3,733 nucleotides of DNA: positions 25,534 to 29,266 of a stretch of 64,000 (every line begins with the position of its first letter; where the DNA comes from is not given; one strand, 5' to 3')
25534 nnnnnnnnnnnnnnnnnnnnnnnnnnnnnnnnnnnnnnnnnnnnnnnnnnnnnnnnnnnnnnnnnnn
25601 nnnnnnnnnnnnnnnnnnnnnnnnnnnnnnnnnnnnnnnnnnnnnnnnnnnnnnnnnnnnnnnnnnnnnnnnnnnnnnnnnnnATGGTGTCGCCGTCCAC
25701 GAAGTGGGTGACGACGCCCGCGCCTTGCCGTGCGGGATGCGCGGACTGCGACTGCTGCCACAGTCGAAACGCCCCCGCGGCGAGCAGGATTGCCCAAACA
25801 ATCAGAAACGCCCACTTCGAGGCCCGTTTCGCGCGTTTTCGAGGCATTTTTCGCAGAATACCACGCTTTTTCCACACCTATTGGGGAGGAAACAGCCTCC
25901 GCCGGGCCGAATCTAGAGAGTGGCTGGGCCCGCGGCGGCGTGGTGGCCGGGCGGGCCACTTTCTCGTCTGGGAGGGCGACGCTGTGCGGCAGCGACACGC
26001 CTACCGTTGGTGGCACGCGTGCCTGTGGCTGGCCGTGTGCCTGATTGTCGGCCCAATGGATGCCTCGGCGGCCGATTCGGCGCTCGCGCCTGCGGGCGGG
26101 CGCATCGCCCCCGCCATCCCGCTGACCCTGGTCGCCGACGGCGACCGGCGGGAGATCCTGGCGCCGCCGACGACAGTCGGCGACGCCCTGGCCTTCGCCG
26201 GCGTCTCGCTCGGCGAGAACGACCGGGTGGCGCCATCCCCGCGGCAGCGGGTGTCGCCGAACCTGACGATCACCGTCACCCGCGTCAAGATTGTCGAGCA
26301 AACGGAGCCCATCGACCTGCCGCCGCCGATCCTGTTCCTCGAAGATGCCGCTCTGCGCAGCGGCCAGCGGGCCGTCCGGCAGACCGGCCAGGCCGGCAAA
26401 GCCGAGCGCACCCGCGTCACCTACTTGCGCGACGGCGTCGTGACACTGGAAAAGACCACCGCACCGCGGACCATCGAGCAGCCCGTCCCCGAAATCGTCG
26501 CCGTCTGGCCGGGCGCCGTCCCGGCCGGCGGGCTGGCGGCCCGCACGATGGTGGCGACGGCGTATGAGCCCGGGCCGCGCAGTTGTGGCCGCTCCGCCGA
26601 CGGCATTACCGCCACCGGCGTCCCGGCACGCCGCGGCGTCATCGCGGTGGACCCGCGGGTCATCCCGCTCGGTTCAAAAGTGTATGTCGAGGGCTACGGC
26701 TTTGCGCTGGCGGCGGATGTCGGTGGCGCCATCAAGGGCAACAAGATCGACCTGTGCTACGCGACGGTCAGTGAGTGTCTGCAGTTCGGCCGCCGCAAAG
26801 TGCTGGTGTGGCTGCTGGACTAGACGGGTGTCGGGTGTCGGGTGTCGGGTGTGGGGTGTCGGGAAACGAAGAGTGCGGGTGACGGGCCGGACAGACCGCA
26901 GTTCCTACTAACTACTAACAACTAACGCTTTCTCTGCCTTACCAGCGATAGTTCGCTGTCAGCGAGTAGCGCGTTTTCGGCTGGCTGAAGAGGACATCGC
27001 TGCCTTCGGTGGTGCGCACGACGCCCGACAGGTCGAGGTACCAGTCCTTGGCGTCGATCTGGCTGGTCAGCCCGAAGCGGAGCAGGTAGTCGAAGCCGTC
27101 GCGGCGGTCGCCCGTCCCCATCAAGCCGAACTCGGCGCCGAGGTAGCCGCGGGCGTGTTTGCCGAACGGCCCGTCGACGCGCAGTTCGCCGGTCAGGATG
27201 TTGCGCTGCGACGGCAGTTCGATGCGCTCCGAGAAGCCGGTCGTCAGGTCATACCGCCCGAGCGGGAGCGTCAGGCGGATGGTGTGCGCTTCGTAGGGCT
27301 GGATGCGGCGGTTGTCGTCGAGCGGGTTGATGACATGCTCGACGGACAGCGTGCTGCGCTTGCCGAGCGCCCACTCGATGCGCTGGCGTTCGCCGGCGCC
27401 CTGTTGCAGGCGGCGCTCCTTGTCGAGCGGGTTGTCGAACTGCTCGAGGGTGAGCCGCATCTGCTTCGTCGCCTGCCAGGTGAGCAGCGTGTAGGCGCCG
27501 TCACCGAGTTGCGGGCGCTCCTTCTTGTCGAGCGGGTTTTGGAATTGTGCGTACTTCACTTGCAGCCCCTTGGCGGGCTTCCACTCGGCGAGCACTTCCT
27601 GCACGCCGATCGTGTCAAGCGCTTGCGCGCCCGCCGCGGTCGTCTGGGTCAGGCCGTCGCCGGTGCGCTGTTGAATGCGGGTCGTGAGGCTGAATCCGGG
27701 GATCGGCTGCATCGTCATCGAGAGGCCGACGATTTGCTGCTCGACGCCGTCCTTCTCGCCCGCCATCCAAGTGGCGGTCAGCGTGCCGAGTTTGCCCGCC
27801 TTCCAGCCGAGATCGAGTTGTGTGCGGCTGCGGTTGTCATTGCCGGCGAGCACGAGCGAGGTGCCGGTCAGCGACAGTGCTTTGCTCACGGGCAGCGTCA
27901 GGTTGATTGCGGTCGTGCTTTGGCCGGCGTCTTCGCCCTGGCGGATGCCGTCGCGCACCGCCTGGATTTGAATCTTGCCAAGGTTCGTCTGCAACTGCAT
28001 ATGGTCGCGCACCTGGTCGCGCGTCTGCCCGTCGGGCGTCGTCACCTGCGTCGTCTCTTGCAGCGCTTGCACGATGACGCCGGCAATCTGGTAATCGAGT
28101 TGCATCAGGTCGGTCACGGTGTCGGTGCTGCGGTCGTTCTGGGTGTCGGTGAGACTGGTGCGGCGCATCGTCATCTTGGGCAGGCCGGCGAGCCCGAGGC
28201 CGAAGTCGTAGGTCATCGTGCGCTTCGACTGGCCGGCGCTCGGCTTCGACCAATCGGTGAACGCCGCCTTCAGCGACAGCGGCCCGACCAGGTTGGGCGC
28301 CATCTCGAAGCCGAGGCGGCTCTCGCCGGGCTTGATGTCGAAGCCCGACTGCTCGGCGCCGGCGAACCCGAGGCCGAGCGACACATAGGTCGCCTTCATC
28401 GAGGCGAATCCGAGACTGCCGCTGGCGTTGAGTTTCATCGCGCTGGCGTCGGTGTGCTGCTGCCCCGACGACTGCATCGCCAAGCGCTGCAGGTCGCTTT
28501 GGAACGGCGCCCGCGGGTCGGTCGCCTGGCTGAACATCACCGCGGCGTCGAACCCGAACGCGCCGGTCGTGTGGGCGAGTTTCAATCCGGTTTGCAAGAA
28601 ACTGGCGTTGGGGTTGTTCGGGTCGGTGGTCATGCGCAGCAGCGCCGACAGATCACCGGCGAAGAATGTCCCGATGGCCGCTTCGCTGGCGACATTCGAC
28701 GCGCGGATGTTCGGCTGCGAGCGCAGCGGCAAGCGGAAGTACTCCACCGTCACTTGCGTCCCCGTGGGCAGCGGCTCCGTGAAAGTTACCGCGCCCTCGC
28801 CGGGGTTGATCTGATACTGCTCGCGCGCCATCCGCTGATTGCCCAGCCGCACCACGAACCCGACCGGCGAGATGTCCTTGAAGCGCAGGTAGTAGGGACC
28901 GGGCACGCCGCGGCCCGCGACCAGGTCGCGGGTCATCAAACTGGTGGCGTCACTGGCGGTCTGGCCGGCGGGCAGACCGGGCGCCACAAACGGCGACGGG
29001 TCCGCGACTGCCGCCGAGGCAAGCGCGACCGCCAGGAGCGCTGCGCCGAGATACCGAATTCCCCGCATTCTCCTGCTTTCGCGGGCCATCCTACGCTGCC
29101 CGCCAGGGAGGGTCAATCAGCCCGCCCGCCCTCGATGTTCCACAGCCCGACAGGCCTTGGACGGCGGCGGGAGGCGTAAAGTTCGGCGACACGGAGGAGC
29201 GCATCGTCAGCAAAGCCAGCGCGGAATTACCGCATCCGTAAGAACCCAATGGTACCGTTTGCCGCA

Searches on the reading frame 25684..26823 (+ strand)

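Call 8: search_protein_families(library=pfam, proteins=[window:25684-26823:+], max_evalue=0.01)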
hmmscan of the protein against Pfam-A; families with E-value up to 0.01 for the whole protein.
window:25684-26823:+ (379 aa): 3 families
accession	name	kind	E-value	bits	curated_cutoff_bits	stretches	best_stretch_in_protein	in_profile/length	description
PF06725.17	3D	-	2.8e-19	69.5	23.8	1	319-378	2-71/72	3D domain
PF03990.20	DUF348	-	7.7e-11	42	24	1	148-186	2-40/41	G5-linked-Ubiquitin-like domain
PF07501.17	G5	-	6.1e-09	36.4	23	1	205-274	3-72/75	G5 domain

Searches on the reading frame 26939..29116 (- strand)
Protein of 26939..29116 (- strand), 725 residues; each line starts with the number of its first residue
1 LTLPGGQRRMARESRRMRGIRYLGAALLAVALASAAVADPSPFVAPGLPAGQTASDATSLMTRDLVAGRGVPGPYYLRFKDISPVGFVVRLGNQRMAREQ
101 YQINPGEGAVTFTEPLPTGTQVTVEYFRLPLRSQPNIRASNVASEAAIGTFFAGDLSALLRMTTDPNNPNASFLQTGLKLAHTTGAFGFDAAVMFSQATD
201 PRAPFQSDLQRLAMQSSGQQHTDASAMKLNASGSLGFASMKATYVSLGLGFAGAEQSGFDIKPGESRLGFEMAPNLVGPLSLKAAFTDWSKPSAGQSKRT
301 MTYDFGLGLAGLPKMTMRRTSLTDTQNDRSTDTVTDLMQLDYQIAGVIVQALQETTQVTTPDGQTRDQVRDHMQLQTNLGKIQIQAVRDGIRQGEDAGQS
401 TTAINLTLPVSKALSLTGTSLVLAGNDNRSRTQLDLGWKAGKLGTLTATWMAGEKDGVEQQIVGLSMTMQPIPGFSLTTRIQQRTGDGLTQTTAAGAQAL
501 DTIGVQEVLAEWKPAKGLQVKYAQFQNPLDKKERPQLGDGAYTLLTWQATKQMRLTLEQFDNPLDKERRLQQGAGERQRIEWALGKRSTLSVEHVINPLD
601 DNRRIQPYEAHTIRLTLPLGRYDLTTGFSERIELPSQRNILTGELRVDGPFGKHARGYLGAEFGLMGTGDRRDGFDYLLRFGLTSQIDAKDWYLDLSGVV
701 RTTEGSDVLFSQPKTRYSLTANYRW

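Call 8: search_protein_families(library=pfam, proteins=[window:26939-29116:-], max_evalue=0.01)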
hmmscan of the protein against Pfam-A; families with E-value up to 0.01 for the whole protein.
window:26939-29116:- (725 aa): 1 family
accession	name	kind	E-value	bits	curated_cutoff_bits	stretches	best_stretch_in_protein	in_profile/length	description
PF23037.1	KOWx_SPT5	-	0.0054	16.8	20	0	335-366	8-39/49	Transcription elongation factor SPT5, KOWx domain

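Call 44: search_protein_families(library=ncbifam, proteins=[window:26939-29116:-], max_evalue=1)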
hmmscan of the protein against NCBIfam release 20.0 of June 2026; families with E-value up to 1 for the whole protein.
window:26939-29116:- (725 aa): 0 families

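Call 68: find_encoding_contigs(protein=window:26939-29089:-, flank=6000)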
Protein window:26939-29089:- (716 aa): no gene with exactly this product is on record in the collection.
